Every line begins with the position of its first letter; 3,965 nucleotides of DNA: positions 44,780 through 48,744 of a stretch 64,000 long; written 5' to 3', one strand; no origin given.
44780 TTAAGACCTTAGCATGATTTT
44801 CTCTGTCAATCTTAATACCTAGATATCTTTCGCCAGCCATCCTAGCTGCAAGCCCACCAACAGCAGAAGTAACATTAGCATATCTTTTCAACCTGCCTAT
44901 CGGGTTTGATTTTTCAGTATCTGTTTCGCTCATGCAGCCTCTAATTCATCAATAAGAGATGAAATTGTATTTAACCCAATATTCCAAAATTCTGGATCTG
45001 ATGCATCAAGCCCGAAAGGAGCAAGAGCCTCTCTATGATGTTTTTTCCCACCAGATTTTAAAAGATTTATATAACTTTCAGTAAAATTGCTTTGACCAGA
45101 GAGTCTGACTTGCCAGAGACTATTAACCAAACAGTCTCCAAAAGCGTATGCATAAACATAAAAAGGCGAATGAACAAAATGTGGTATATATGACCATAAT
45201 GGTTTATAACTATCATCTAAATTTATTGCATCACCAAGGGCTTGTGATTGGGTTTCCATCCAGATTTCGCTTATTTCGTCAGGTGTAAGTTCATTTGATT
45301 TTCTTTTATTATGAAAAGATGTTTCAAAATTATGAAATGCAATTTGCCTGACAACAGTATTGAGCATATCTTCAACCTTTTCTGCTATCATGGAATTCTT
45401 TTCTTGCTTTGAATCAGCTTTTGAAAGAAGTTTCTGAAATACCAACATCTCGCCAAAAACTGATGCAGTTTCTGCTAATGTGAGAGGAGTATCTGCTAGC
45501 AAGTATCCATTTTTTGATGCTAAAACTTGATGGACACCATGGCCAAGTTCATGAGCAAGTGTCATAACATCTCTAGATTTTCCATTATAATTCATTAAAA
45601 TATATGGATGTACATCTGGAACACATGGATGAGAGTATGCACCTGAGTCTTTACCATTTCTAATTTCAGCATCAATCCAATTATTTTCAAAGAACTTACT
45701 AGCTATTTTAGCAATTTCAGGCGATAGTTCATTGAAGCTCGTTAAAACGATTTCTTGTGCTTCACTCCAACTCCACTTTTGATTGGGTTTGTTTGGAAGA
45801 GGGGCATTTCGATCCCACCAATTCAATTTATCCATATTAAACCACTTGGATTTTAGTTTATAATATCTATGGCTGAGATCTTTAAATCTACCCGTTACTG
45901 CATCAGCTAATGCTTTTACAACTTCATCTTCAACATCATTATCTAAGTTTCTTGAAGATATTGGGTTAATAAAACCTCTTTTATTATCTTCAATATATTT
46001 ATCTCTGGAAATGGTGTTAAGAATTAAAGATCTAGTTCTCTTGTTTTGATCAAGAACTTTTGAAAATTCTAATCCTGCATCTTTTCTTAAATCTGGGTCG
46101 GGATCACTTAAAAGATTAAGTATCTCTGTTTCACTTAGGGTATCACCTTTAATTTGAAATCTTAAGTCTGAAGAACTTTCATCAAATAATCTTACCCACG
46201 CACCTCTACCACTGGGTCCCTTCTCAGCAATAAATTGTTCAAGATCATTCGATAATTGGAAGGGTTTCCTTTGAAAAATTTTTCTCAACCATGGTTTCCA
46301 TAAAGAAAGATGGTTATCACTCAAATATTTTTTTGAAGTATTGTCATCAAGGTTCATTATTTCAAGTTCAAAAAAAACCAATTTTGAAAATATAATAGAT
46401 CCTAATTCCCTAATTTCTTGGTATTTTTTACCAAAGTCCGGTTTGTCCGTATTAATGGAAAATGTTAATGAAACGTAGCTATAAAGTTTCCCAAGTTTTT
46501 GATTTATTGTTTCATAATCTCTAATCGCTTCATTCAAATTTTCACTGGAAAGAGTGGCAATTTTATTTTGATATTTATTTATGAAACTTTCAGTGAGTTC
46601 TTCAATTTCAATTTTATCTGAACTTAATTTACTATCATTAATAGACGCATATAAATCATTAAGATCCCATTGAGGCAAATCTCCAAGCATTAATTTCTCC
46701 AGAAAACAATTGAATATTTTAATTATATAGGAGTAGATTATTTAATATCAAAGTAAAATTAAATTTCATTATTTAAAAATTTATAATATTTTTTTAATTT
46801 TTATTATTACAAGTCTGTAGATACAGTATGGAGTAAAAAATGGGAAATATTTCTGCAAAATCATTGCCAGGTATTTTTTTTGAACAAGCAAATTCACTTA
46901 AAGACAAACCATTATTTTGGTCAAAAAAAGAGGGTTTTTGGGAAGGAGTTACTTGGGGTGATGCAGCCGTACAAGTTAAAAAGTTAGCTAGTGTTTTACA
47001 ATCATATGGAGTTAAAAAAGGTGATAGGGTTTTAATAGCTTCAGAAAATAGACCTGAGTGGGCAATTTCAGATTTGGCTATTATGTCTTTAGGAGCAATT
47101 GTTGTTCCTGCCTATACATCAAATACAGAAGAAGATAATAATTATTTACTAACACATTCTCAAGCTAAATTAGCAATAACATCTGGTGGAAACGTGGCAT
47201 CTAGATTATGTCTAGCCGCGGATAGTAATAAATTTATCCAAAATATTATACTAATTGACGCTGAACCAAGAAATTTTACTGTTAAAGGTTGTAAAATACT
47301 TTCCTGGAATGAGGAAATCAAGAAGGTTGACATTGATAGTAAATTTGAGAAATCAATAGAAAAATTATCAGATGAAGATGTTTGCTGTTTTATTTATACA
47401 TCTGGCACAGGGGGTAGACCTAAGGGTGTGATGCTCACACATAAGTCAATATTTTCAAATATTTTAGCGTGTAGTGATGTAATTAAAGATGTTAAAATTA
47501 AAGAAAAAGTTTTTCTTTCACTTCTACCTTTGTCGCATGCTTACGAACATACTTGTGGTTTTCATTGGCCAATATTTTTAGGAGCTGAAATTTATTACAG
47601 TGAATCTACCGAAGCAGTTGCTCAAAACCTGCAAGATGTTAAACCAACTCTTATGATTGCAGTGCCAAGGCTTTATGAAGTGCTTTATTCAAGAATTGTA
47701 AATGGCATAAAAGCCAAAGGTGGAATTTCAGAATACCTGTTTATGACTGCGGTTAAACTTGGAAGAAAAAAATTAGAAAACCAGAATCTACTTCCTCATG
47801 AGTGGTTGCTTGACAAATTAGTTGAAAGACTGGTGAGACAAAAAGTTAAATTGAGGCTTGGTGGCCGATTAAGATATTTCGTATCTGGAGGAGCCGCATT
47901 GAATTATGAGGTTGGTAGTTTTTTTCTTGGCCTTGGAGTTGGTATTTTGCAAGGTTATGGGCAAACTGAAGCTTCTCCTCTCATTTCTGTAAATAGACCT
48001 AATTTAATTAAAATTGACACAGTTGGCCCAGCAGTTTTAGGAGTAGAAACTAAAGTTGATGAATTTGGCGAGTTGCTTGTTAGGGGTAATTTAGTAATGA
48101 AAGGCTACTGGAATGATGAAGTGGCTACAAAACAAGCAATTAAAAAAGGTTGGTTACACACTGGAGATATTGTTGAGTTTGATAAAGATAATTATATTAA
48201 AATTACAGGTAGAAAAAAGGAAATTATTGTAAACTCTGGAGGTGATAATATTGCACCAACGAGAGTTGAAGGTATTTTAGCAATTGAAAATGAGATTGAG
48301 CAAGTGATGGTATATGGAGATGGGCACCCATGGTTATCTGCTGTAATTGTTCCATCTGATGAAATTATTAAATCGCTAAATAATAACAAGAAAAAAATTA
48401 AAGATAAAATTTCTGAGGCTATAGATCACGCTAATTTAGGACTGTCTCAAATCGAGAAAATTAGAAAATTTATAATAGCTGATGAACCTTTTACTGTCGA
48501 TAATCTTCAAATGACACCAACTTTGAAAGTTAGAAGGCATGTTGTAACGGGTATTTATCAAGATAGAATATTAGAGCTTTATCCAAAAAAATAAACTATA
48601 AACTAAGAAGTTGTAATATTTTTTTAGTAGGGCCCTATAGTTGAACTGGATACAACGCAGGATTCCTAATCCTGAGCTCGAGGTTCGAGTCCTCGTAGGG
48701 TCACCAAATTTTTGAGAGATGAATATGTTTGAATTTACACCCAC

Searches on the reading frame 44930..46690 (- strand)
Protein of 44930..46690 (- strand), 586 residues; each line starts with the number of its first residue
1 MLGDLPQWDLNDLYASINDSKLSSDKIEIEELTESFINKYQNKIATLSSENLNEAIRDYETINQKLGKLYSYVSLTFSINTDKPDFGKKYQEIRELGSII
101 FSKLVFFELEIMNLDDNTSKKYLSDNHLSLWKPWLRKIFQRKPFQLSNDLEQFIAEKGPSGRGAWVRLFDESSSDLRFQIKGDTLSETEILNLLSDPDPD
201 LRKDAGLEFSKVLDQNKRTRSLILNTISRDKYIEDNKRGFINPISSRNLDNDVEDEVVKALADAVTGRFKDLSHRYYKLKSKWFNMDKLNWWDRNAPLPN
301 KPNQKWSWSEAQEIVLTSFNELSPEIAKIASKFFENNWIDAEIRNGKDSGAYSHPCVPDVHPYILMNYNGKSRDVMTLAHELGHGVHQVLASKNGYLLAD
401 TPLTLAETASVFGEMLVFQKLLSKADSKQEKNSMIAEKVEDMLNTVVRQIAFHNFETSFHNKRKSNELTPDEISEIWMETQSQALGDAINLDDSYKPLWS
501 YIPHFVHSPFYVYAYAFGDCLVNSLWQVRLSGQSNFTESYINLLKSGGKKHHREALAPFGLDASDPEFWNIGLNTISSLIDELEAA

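Call 20: search_protein_families(library=ncbifam, proteins=[window:44930-46690:-], max_evalue=0.00001)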
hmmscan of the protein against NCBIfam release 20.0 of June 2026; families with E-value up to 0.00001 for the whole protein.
window:44930-46690:- (586 aa): 3 families
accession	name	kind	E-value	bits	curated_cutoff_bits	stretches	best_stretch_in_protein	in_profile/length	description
TIGR02290.1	M3_fam_3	subfamily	1.3e-193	645.1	561.7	1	7-584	1-585/587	M3 family oligoendopeptidase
TIGR00181.1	pepF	equivalog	4.1e-108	362.8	490.55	1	7-585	9-590/591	oligoendopeptidase F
TIGR02289.1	M3_not_pepF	subfamily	8.2e-31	107.2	442.35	1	34-555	5-519/549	M3 family oligoendopeptidase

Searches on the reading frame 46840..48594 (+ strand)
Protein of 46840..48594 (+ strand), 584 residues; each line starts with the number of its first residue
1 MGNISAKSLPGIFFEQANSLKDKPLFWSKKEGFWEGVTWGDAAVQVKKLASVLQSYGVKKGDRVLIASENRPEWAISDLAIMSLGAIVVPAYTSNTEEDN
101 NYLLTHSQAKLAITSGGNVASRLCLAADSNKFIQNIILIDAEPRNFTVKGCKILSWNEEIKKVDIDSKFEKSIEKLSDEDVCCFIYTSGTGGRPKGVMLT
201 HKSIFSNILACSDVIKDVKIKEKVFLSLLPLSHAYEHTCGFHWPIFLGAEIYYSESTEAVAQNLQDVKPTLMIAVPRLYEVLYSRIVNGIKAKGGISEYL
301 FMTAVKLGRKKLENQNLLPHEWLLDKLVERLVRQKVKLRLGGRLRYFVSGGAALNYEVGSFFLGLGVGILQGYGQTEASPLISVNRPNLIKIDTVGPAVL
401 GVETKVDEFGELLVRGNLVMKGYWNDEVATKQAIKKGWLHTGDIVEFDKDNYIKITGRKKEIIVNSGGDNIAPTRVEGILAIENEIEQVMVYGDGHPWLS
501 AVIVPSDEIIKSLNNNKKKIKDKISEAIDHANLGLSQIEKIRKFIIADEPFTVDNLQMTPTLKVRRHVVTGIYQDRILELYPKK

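Call 20: search_protein_families(library=ncbifam, proteins=[window:46840-48594:+], max_evalue=0.00001)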
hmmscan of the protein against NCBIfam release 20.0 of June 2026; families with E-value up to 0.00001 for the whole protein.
window:46840-48594:+ (584 aa): 102 families (the best 25 are shown)
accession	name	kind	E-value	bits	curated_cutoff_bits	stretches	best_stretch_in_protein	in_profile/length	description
NF038343.1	ligase_FadD11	exception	6.3e-84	282.4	950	1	34-583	26-583/585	fatty acid--CoA ligase FadD11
NF004837.0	PRK06187.1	subfamily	7.2e-76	255.5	476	2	12-284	13-276/531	long-chain-fatty-acid--CoA ligase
NF004114.0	PRK05605.1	equivalog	1.1e-60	205.6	766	2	33-284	56-328/575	long-chain-fatty-acid--CoA ligase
NF005801.1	PRK07656.1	equivalog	1.6e-54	185.4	657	2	369-493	308-436/500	FadD3 family acyl-CoA ligase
NF006182.0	PRK08316.1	subfamily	5.6e-53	180.2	663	2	38-277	38-269/523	fatty acyl-CoA synthetase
NF009233.0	PRK12583.1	subfamily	7.4e-50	169.9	832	2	369-497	346-487/558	fatty acid CoA ligase family protein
NF041592.1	carboxyl_red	equivalog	5.1e-49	166.8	1300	1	34-582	75-620/1160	carboxylic acid reductase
NF005307.0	PRK06839.1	equivalog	3.5e-47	161.2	748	2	343-512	265-443/496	o-succinylbenzoate--CoA ligase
NF005702.0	PRK07514.1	subfamily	1.3e-46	159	558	2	36-282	29-258/506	malonyl-CoA synthase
NF006181.0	PRK08314.1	subfamily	1.7e-46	158.6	705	2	36-252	49-275/563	long-chain-fatty-acid--CoA ligase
TIGR01923.1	menE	equivalog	8.1e-45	153.5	330.15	2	324-494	208-382/442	o-succinylbenzoate--CoA ligase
NF005857.1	PRK07786.1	exception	9.3e-45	153.1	733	2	368-502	310-455/513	fatty-acid--CoA ligase FadD5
NF052269.1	Staph_lig_FadD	equivalog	2.3e-44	151.6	650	2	344-505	267-438/499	long-chain-fatty-acid--CoA ligase FadD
NF004758.0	PRK06087.1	equivalog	5.3e-44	150.5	736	2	343-491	304-464/548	medium-chain fatty-acid--CoA ligase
NF006020.0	PRK08162.1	subfamily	2.6e-42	144.9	677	2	405-491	385-470/545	acyl-CoA synthetase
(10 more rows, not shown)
